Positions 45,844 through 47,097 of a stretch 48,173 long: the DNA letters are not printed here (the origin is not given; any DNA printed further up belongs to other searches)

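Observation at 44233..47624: Right-end cargo of the hlb-converting prophage is a CPBP intramembrane protease plus an ornithine cyclodeaminase-family gene, not the sak/chp/scn/sea immune-evasion cluster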

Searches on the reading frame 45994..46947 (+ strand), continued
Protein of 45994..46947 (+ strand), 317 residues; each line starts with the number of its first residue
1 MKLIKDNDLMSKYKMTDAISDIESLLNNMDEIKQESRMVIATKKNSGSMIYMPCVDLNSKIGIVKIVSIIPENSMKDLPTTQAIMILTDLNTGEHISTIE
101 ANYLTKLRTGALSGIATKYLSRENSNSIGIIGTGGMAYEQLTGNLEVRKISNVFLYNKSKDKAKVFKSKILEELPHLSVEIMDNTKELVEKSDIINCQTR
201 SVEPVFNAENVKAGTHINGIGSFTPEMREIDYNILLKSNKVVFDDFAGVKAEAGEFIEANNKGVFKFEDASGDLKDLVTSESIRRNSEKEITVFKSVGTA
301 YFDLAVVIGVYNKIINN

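Call 16: find_homologous_proteins(query=window:45994-46947:+, max_evalue=1e-20)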
Query window:45994-46947:+ (317 aa): 841 proteins with E <= 1e-20 among 2752 candidates; the best 120 are listed.
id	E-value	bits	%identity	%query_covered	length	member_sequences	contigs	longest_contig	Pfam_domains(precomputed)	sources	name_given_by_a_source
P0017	2.5e-196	669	100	100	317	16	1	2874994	PF02423.22,PF01488.27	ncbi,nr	ncbi:ornithine cyclodeaminase/mu-crystallin family protein [Staphylococcus aureus]|nr:ornithine cycl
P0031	7.6e-187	637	94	100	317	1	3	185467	PF02423.22,PF01488.27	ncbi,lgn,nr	ncbi:TPA: ornithine cyclodeaminase family protein [Staphylococcus aureus]|nr:ornithine cyclodeaminas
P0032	1.7e-173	594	87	100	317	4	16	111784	PF02423.22,PF01488.27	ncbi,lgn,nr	ncbi:TPA: ornithine cyclodeaminase family protein [Staphylococcus aureus]|nr:ornithine cyclodeaminas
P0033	1.9e-114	400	57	99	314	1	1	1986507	PF02423.22,PF01488.27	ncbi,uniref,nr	ncbi:ornithine cyclodeaminase family protein [Staphylococcus sp. 17KM0847]|uniref:ornithine cyclodea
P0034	3.4e-114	399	56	99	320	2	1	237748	PF02423.22,PF01488.27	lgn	-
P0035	6.3e-114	398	57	100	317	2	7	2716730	PF02423.22,PF01488.27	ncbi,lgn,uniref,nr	ncbi:ornithine cyclodeaminase family protein [Staphylococcus intermedius]|uniref:Ornithine cyclodeam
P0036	2.5e-113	396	56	100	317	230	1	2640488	PF02423.22,PF01488.27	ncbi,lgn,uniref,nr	ncbi:ornithine cyclodeaminase family protein [Staphylococcus pseudintermedius]|uniref:ornithine cycl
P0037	6.7e-113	395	56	100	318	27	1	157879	PF02423.22,PF01488.27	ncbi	-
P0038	3.6e-112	392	56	100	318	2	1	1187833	PF02423.22,PF01488.27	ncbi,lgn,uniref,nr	ncbi:ornithine cyclodeaminase family protein [Staphylococcus schleiferi subsp. coagulans]|uniref:orn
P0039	1.3e-111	391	56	99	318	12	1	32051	PF02423.22,PF01488.27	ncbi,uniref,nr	ncbi:ornithine cyclodeaminase family protein [Staphylococcus schleiferi]|uniref:ornithine cyclodeami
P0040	1.8e-110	387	54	99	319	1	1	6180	PF02423.22,PF01488.27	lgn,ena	-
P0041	1.6e-109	384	56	95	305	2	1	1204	PF02423.22,PF01488.27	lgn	-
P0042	3.0e-108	380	53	100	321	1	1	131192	PF02423.22,PF01488.27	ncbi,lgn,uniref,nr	ncbi:ornithine cyclodeaminase family protein [Staphylococcus canis]|uniref:Ornithine cyclodeaminase 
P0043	5.2e-108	379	53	100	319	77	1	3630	PF02423.22,PF01488.27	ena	-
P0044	4.4e-107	376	54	100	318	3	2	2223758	PF02423.22,PF01488.27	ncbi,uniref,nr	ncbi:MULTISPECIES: ornithine cyclodeaminase family protein [unclassified Staphylococcus]|uniref:orni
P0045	9.9e-107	375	54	99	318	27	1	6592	PF02423.22,PF01488.27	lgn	-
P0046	1.3e-106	374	55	98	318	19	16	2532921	PF02423.22,PF01488.27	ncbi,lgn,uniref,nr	ncbi:ornithine cyclodeaminase family protein [Staphylococcus felis]|uniref:ornithine cyclodeaminase 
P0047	5.2e-106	372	53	100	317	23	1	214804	PF02423.22,PF01488.27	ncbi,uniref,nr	ncbi:MAG: ornithine cyclodeaminase family protein [Staphylococcus hyicus]|uniref:ornithine cyclodeam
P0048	4.5e-105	369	53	99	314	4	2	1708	PF02423.22,PF01488.27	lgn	-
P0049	2.3e-104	367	53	99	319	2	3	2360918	PF02423.22,PF01488.27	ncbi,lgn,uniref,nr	ncbi:ornithine cyclodeaminase [Staphylococcus microti]|uniref:Ornithine cyclodeaminase n=1 Tax=Staph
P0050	2.3e-103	364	54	99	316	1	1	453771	PF02423.22,PF01488.27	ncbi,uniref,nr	ncbi:ornithine cyclodeaminase family protein [Staphylococcus americanisciuri]|uniref:Ornithine cyclo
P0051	4.2e-103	363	53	99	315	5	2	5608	PF02423.22,PF01488.27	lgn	-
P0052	6.9e-103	362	52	100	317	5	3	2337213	PF02423.22,PF01488.27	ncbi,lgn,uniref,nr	ncbi:ornithine cyclodeaminase family protein [Staphylococcus rostri]|uniref:ornithine cyclodeaminase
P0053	8.5e-103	362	54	98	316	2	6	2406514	PF02423.22,PF01488.27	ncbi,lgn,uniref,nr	ncbi:ornithine cyclodeaminase family protein [Staphylococcus massiliensis]|uniref:Putative ornithine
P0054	1.2e-102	361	53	99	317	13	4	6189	PF02423.22,PF01488.27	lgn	-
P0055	6.7e-102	359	52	99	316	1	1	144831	PF02423.22,PF01488.27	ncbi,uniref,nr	ncbi:ornithine cyclodeaminase family protein [Staphylococcus simulans]|uniref:ornithine cyclodeamina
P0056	9.5e-102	358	55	98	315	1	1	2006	PF02423.22,PF01488.27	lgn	-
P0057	1.6e-101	358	52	99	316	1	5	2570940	PF02423.22,PF01488.27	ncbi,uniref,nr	ncbi:ornithine cyclodeaminase family protein [Staphylococcus simulans]|uniref:ornithine cyclodeamina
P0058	1.6e-101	358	52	99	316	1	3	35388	PF02423.22,PF01488.27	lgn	-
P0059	1.6e-101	358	55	98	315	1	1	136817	PF02423.22,PF01488.27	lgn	-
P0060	1.7e-101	357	55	98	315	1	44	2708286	PF02423.22,PF01488.27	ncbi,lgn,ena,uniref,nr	ncbi:ornithine cyclodeaminase [Staphylococcus condimenti]|uniref:Ornithine cyclodeaminase family pro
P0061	1.9e-101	357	52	99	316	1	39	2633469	PF02423.22,PF01488.27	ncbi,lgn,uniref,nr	ncbi:ornithine cyclodeaminase family protein [Staphylococcus simulans]|uniref:L-lysine cyclodeaminas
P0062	1.9e-101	357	52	99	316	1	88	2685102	PF02423.22,PF01488.27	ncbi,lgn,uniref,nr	ncbi:ornithine cyclodeaminase family protein [Staphylococcus simulans]|uniref:ornithine cyclodeamina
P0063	2.0e-101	357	53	99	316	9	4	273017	PF02423.22,PF01488.27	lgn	-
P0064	2.6e-101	357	52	99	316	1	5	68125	PF02423.22,PF01488.27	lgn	-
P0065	3.9e-101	356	55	95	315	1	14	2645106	PF02423.22,PF01488.27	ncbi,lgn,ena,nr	ncbi:ornithine cyclodeaminase family protein [Staphylococcus carnosus]|nr:ornithine cyclodeaminase [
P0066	4.2e-101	356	52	99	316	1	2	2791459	PF02423.22,PF01488.27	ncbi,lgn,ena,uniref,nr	ncbi:ornithine cyclodeaminase family protein [Staphylococcus simulans]|uniref:ornithine cyclodeamina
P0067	5.3e-101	356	51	99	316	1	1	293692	PF02423.22,PF01488.27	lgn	-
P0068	5.3e-101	356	55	95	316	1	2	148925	PF02423.22,PF01488.27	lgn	-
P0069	5.4e-101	356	55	95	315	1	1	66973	PF02423.22,PF01488.27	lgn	-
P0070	6.4e-101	356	51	99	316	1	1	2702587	PF02423.22,PF01488.27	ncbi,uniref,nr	ncbi:ornithine cyclodeaminase family protein [Staphylococcus simulans]|uniref:ornithine cyclodeamina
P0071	8.3e-101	355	54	98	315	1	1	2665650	PF02423.22,PF01488.27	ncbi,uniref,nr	ncbi:ornithine cyclodeaminase [Staphylococcus condimenti]|uniref:ornithine cyclodeaminase family pro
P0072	8.8e-101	355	51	99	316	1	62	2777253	PF02423.22,PF01488.27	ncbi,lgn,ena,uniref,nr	ncbi:ornithine cyclodeaminase family protein [Staphylococcus simulans]|uniref:ornithine cyclodeamina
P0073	1.0e-100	355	51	99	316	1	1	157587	PF02423.22,PF01488.27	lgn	-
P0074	1.1e-100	355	51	99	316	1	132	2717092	PF02423.22,PF01488.27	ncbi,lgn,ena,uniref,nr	ncbi:ornithine cyclodeaminase family protein [Staphylococcus simulans]|uniref:ornithine cyclodeamina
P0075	1.2e-100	355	51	99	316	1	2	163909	PF02423.22,PF01488.27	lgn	-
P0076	1.5e-100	354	53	99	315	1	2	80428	PF02423.22,PF01488.27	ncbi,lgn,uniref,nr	ncbi:ornithine cyclodeaminase [Staphylococcus carnosus]|uniref:ornithine cyclodeaminase family prote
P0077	1.6e-100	354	51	99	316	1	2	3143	PF02423.22,PF01488.27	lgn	-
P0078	1.9e-100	354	51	99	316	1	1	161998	PF02423.22,PF01488.27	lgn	-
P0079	2.2e-100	354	52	99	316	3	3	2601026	PF02423.22,PF01488.27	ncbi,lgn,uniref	ncbi:ornithine cyclodeaminase family protein [Staphylococcus simulans]|uniref:ornithine cyclodeamina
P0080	2.2e-100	354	51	99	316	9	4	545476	PF02423.22,PF01488.27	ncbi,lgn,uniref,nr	ncbi:ornithine cyclodeaminase family protein [Staphylococcus simulans]|uniref:ornithine cyclodeamina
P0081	2.2e-100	354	51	99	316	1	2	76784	PF02423.22,PF01488.27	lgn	-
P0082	2.2e-100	354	52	99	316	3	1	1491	PF02423.22,PF01488.27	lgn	-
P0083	2.3e-100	354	55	98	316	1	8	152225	PF02423.22,PF01488.27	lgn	-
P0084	2.8e-100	353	51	99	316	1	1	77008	PF02423.22,PF01488.27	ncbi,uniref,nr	ncbi:ornithine cyclodeaminase family protein [Staphylococcus simulans]|uniref:ornithine cyclodeamina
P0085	2.9e-100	353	51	99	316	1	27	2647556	PF02423.22,PF01488.27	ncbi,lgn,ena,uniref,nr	ncbi:ornithine cyclodeaminase [Staphylococcus sp. HMSC072B07]|uniref:ornithine cyclodeaminase family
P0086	3.2e-100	353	51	99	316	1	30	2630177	PF02423.22,PF01488.27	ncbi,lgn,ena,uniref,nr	ncbi:ornithine cyclodeaminase family protein [Staphylococcus simulans]|uniref:ornithine cyclodeamina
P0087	3.6e-100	353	51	99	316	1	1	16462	PF02423.22,PF01488.27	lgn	-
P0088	3.9e-100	353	51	99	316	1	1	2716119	PF02423.22,PF01488.27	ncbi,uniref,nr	ncbi:ornithine cyclodeaminase family protein [Staphylococcus simulans]|uniref:ornithine cyclodeamina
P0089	5.4e-100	353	51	99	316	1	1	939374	PF02423.22,PF01488.27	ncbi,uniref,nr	ncbi:ornithine cyclodeaminase family protein [Staphylococcus simulans]|uniref:ornithine cyclodeamina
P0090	5.7e-100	352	51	99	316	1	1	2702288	PF02423.22,PF01488.27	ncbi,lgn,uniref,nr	ncbi:ornithine cyclodeaminase family protein [Staphylococcus simulans]|uniref:ornithine cyclodeamina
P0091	6.0e-100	352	51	99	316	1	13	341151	PF02423.22,PF01488.27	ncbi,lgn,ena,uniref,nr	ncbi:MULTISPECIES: ornithine cyclodeaminase family protein [Staphylococcus]|uniref:ornithine cyclode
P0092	6.1e-100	352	51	99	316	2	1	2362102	PF02423.22,PF01488.27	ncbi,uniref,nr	ncbi:ornithine cyclodeaminase family protein [Staphylococcus simulans]|uniref:ornithine cyclodeamina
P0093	6.3e-100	352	51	99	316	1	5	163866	PF02423.22,PF01488.27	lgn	-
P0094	6.5e-100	352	51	99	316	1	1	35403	PF02423.22,PF01488.27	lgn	-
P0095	7.9e-100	352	54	98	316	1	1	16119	PF02423.22,PF01488.27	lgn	-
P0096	2.2e-99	350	51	99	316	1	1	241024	PF02423.22,PF01488.27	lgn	-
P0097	2.7e-99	350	51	99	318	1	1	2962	PF02423.22,PF01488.27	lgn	-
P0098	6.6e-98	346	50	99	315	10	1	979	PF02423.22,PF01488.27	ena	-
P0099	4.4e-96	340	50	99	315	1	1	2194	PF02423.22,PF01488.27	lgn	-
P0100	8.0e-86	306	48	100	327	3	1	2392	PF02423.22,PF01488.27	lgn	-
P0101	9.5e-86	306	46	99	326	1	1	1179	PF02423.22,PF01488.27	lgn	-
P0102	1.1e-85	306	48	99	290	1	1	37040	PF02423.22,PF01488.27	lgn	-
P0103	1.5e-83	299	47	99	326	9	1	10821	PF02423.22,PF01488.27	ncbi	-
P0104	3.5e-83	297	48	99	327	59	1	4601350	PF02423.22,PF01488.27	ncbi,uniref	ncbi:ornithine cyclodeaminase family protein [Lysinibacillus sp. FW12]|uniref:ornithine cyclodeamina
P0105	3.6e-83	297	46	99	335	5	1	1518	PF02423.22,PF01488.27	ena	-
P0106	4.0e-83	297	46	99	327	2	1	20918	PF02423.22,PF01488.27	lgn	-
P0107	5.7e-83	297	47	100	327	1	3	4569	PF02423.22,PF01488.27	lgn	-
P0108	2.9e-82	294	46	99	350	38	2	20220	PF02423.22,PF01488.27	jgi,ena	-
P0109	5.0e-82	294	45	98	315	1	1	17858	PF02423.22,PF01488.27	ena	-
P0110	5.8e-82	293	46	99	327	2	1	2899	PF02423.22,PF01488.27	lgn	-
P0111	1.1e-81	293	45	98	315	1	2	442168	PF02423.22,PF01488.27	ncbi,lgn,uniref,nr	ncbi:ornithine cyclodeaminase family protein [Salinicoccus halitifaciens]|uniref:Ornithine cyclodeam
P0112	2.3e-81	291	45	99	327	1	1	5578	PF02423.22,PF01488.27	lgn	-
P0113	2.5e-81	291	45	98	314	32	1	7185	PF02423.22,PF01488.27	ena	-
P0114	2.7e-81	291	44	99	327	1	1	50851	PF02423.22,PF01488.27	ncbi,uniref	ncbi:ornithine cyclodeaminase family protein [Peribacillus frigoritolerans]|uniref:ornithine cyclode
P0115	3.2e-81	291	46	99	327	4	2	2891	PF02423.22,PF01488.27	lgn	-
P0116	3.6e-81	291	44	98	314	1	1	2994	PF02423.22,PF01488.27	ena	-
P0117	4.7e-81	290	47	99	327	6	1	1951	PF02423.22,PF01488.27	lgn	-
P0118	4.7e-81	290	44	99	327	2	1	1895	PF02423.22,PF01488.27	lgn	-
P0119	4.8e-81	290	44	99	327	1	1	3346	PF02423.22,PF01488.27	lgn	-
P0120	5.9e-81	290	44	99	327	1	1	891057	PF02423.22,PF01488.27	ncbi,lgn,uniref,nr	ncbi:ornithine cyclodeaminase family protein [Peribacillus frigoritolerans]|uniref:ornithine cyclode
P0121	6.0e-81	290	46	99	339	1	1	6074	PF02423.22,PF01488.27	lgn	-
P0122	6.8e-81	290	43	99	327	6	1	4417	PF02423.22,PF01488.27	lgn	-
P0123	1.0e-80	289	44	99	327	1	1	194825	PF02423.22,PF01488.27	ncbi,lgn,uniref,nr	ncbi:ornithine cyclodeaminase family protein [Peribacillus frigoritolerans]|uniref:ornithine cyclode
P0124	1.2e-80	289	43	99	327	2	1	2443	PF02423.22,PF01488.27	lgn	-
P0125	2.7e-80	288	44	99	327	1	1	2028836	PF02423.22,PF01488.27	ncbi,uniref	ncbi:ornithine cyclodeaminase family protein [Peribacillus sp. NPDC101481]|uniref:ornithine cyclodea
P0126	3.5e-80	288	44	99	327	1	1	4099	PF02423.22,PF01488.27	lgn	-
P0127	3.6e-80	288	45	96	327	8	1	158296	PF02423.22,PF01488.27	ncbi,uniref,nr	ncbi:ornithine cyclodeaminase family protein [Planococcus halocryophilus]|uniref:ornithine cyclodeam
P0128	5.6e-80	287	45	100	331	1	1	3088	PF02423.22,PF01488.27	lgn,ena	-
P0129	5.9e-80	287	45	100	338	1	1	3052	PF02423.22,PF01488.27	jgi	-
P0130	7.1e-80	287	44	99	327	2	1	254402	PF02423.22,PF01488.27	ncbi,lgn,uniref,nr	ncbi:NAD(P)-binding domain-containing protein [Peribacillus frigoritolerans]|uniref:ornithine cyclod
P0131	7.2e-80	287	45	99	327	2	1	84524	PF02423.22,PF01488.27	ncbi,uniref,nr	ncbi:ornithine cyclodeaminase family protein [Planomicrobium sp. CPCC 101079]|uniref:ornithine cyclo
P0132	7.7e-80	286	44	100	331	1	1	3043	PF02423.22,PF01488.27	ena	-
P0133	7.8e-80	286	44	99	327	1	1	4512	PF02423.22,PF01488.27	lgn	-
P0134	9.1e-80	286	46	99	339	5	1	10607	PF02423.22,PF01488.27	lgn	-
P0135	9.3e-80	286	44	99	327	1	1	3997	PF02423.22,PF01488.27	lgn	-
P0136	1.4e-79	286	44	99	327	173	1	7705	PF02423.22,PF01488.27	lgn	-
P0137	1.4e-79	286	44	99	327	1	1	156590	PF02423.22,PF01488.27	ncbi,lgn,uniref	ncbi:ornithine cyclodeaminase family protein [Peribacillus frigoritolerans]|uniref:ornithine cyclode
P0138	2.0e-79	285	44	98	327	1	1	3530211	PF02423.22,PF01488.27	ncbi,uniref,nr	ncbi:ornithine cyclodeaminase family protein [Alkalihalobacillus sp. TS-13]|uniref:ornithine cyclode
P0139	5.3e-79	284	43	99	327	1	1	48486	PF02423.22,PF01488.27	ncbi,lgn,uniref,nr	ncbi:ornithine cyclodeaminase family protein [Peribacillus frigoritolerans]|uniref:ornithine cyclode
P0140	5.5e-79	284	43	99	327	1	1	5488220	PF02423.22,PF01488.27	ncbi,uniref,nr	ncbi:ornithine cyclodeaminase [Peribacillus frigoritolerans]|uniref:ornithine cyclodeaminase family 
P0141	5.9e-79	284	45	99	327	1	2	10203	PF02423.22,PF01488.27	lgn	-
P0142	6.1e-79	283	45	96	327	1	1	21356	PF02423.22,PF01488.27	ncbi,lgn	-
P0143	6.7e-79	283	43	100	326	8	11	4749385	PF02423.22,PF01488.27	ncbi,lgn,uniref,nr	ncbi:ornithine cyclodeaminase [Virgibacillus pantothenticus]|uniref:ornithine cyclodeaminase family 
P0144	7.2e-79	283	45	100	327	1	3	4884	PF02423.22,PF01488.27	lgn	-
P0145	1.1e-78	283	44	99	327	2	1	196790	PF02423.22,PF01488.27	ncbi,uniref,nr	ncbi:ornithine cyclodeaminase family protein [Bacillus sp. ISL-34]|uniref:ornithine cyclodeaminase f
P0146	1.8e-78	282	46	99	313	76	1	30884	PF02423.22,PF01488.27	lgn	-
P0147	2.9e-78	281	43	99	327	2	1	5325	PF02423.22,PF01488.27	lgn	-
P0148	4.7e-78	281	45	95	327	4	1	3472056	PF02423.22,PF01488.27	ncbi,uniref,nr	ncbi:ornithine cyclodeaminase [Planococcus kocurii]|uniref:Ornithine cyclodeaminase n=1 Tax=Planococ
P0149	5.5e-78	280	43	99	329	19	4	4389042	PF02423.22,PF01488.27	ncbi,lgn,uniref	ncbi:ornithine cyclodeaminase family protein [Cytobacillus sp. FSL K6-0265]|uniref:ornithine cyclode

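Call 20: find_encoding_contigs(protein=P0036, flank=6000, max_places=2)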
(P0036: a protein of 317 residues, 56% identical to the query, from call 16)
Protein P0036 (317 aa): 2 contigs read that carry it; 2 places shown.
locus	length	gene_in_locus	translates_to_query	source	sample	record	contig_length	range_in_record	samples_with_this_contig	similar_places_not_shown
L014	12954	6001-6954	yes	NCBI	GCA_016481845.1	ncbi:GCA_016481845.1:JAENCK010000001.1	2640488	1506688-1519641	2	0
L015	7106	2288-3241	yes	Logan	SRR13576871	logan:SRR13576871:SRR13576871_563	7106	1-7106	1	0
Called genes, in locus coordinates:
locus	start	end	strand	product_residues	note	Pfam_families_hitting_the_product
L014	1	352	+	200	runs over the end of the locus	PF00163:Ribosomal_S4, PF01479:S4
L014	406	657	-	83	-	-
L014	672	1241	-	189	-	PF14265:DUF4355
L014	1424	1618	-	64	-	-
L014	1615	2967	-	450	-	PF04233:Phage_Mu_F, PF15542:Ntox50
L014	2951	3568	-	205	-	PF05133:SPP1_portal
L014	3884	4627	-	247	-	PF03642:MAP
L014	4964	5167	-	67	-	-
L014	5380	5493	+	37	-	-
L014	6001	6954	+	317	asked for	PF02423:OCD_Mu_crystall, PF01488:Shikimate_DH (weak)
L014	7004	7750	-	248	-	PF03009:GDPD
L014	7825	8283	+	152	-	PF02566:OsmC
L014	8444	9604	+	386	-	PF00266:Aminotran_5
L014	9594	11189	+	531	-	PF00389:2-Hacid_dh, PF07991:KARI_N (faint), PF02826:2-Hacid_dh_C, PF19304:PGDH_inter, PF01842:ACT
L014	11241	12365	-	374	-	PF00702:Hydrolase, PF13419:HAD_2, PF13242:Hydrolase_like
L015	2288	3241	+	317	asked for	PF02423:OCD_Mu_crystall, PF01488:Shikimate_DH (weak)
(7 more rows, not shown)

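Call 27: search_protein_families(library=ncbifam, proteins=[window:45994-46947:+], max_evalue=0.001)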
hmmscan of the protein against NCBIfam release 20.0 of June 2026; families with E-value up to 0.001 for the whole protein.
window:45994-46947:+ (317 aa): 15 families
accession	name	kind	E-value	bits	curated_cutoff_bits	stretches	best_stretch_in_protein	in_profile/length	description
NF006379.0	PRK08618.1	equivalog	2.6e-80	270.2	417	1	1-316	1-317/326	ornithine cyclodeaminase family protein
NF004793.0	PRK06141.1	equivalog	3.7e-66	223.2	322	1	1-314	1-311/314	bifunctional Delta(1)-pyrroline-2-carboxylate/Delta(1)-piperideine-2-carboxylate reductase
TIGR02371.1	ala_DH_arch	equivalog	8.1e-56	189.5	409.15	1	7-315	8-314/325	alanine dehydrogenase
NF005603.0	PRK07340.1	equivalog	3.6e-44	151.2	266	1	28-306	31-295/307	delta(1)-pyrroline-2-carboxylate reductase family protein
NF006141.0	PRK08291.1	equivalog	1.3e-37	129.5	408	1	64-308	70-313/330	cyclodeaminase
NF045643.1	ImmsucRedBhcD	equivalog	5.6e-35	121.2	500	1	64-310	66-306/321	iminosuccinate reductase BhcD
NF045512.1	PyrPipCarbRedLhpI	equivalog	1.3e-33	116.5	400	1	28-306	29-289/298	bifunctional Delta(1)-pyrroline-2-carboxylate/Delta(1)-piperideine-2-carboxylate reductase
TIGR03944.1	dehyd_SbnB_fam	equivalog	3.7e-31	108.3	326.9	1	49-313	54-314/327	2,3-diaminopropionate biosynthesis protein SbnB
NF005296.0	PRK06823.1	equivalog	8.7e-31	107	438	1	62-313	64-312/315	ornithine cyclodeaminase family protein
NF005762.1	PRK07589.1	equivalog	1.4e-30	106.4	350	1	17-313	24-308/334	ornithine cyclodeaminase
NF005011.0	PRK06407.1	subfamily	1.2e-28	100.2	337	1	1-309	2-294/302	ornithine cyclodeaminase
TIGR02992.1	ectoine_eutC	equivalog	2.8e-28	98.9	471.65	1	65-307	68-309/326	ectoine utilization protein EutC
NF004848.0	PRK06199.1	subfamily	9.3e-26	90.8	362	1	72-316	102-363/379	tyramine oxidase subunit B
NF000744.0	PRK00045.1-3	equivalog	4.1e-06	25.9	429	1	123-216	183-275/447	glutamyl-tRNA reductase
TIGR01035.1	hemA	equivalog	3.2e-05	23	209.55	1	116-213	171-262/416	glutamyl-tRNA reductase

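Call 28: search_protein_families(library=padloc, proteins=[window:45994-46947:+], max_evalue=0.01)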
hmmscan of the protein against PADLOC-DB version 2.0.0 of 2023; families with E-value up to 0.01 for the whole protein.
window:45994-46947:+ (317 aa): 0 families

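Call 29: search_protein_families(library=phrogs, proteins=[window:45994-46947:+], max_evalue=0.01)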
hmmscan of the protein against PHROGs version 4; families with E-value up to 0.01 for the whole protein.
window:45994-46947:+ (317 aa): 0 families

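Call 47: find_encoding_contigs(protein=P0032, flank=6000, max_places=3)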
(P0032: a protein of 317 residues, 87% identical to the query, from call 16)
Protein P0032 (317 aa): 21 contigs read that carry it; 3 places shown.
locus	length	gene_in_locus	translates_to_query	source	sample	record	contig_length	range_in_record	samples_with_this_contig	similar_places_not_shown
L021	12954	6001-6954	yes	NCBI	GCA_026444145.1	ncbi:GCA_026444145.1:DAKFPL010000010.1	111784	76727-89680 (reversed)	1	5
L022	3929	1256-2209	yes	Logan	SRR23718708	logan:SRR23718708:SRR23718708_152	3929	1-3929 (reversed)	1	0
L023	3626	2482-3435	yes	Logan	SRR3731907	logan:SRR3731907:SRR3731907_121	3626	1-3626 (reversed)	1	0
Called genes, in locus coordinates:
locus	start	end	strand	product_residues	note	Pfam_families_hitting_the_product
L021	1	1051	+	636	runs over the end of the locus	PF21311:Phage_RBD_prop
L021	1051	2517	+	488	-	PF10651:BppU_N, PF27308:XkdV_N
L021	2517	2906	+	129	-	PF11192:DUF2977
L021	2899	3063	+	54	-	PF09693:Phage_XkdX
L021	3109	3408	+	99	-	PF11166:DUF2951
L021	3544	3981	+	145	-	PF04531:Phage_holin_1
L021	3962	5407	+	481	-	PF05257:CHAP, PF01510:Amidase_2, PF08460:SH3_5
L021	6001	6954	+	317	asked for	PF02423:OCD_Mu_crystall, PF01488:Shikimate_DH (weak)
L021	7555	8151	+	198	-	PF06114:Peptidase_M78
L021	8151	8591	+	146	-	-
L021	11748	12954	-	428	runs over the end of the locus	PF00155:Aminotran_1_2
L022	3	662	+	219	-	?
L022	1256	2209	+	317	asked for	PF02423:OCD_Mu_crystall, PF01488:Shikimate_DH (weak)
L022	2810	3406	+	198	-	PF06114:Peptidase_M78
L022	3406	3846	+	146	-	-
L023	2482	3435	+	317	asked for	PF02423:OCD_Mu_crystall, PF01488:Shikimate_DH (weak)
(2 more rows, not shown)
